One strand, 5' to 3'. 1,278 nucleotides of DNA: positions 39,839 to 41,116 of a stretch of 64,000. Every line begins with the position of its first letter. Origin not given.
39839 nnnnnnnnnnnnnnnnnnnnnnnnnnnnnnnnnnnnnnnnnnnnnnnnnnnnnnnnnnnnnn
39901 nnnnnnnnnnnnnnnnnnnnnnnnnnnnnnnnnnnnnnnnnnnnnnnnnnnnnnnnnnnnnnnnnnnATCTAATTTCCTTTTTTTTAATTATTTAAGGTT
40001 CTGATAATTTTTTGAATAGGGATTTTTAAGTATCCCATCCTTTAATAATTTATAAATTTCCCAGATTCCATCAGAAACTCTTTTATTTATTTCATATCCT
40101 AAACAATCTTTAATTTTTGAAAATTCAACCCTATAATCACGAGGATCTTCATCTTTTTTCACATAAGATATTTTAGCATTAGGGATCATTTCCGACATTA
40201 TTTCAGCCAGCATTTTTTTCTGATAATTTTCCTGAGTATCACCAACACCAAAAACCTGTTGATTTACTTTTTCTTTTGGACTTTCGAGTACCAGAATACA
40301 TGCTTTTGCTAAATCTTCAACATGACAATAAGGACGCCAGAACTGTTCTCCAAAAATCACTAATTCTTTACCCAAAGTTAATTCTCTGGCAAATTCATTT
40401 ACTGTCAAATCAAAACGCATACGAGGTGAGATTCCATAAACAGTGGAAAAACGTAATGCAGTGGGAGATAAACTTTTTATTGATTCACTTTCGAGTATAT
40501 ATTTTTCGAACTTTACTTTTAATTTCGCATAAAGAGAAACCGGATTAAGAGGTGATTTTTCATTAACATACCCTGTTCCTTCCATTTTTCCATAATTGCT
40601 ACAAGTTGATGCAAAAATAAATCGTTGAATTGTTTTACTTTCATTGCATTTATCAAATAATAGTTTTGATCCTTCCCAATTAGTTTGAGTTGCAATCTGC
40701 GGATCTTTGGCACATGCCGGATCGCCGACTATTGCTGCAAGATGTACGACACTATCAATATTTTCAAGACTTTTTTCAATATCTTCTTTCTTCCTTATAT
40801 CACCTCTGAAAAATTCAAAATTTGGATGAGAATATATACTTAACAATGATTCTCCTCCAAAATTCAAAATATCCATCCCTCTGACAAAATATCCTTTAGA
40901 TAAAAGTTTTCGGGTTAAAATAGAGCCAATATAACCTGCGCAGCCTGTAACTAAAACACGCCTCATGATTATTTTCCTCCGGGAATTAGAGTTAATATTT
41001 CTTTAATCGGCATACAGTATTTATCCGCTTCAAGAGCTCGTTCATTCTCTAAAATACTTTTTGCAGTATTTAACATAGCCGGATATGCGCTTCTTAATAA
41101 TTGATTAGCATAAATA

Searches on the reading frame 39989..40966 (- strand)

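Call 104: search_protein_families(library=pfam, proteins=[window:39989-40966:-], max_evalue=0.00001)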
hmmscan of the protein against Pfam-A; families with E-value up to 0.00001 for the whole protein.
window:39989-40966:- (325 aa): 7 families
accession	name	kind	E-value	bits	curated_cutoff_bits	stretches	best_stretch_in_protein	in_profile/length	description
PF01370.27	Epimerase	-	3.9e-43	148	20.9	1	4-242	1-240/240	NAD dependent epimerase/dehydratase family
PF16363.11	GDP_Man_Dehyd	-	1.2e-29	104.3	27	1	5-301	1-329/332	GDP-mannose 4,6 dehydratase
PF01073.25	3Beta_HSD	-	1.8e-20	73.6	22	1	5-253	1-260/280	3-beta hydroxysteroid dehydrogenase/isomerase family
PF04321.23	RmlD_sub_bind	-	4.7e-15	55.8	27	1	3-257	2-228/287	RmlD substrate binding domain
PF02719.21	Polysacc_synt_2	-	1.9e-10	40.8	20.2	1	4-260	1-246/293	Polysaccharide biosynthesis protein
PF07993.18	NAD_binding_4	-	6.6e-08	32.5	20.1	0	60-137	79-151/258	Male sterility protein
PF05368.20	NmrA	-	5.6e-06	26.6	27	0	3-126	4-112/298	NmrA-like family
